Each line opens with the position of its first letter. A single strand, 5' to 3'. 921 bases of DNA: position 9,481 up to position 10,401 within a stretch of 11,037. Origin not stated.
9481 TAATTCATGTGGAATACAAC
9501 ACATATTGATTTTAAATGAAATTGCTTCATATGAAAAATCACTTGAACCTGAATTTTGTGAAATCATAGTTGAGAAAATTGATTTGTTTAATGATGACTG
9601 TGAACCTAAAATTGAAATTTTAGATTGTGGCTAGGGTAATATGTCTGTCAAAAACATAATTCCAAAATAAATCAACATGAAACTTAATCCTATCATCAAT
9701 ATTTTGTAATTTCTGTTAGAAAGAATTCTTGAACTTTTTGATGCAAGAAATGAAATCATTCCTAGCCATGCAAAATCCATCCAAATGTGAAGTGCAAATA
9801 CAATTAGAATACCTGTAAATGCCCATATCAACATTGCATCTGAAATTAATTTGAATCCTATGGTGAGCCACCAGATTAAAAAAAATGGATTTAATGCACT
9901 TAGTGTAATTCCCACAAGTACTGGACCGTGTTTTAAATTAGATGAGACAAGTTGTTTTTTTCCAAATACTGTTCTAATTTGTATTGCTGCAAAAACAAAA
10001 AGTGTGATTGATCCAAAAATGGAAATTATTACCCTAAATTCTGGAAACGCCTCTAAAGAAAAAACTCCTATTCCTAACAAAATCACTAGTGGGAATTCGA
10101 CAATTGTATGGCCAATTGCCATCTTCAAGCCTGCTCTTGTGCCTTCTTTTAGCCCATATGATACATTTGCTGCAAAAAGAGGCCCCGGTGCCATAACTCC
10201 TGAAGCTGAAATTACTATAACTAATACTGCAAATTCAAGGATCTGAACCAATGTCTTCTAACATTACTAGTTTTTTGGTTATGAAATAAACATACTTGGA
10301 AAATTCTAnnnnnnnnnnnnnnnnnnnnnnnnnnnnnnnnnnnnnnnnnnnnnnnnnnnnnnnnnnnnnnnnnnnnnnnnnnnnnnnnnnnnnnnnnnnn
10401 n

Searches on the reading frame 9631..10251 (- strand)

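Call 5: search_protein_families(library=pfam, proteins=[window:9631-10251:-], max_evalue=0.01)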
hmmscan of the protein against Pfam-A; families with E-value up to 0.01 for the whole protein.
window:9631-10251:- (206 aa): 1 family
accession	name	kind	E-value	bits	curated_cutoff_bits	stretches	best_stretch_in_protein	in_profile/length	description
PF01810.24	LysE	-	1.4e-28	100.1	25.6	1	17-202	2-191/193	LysE type translocator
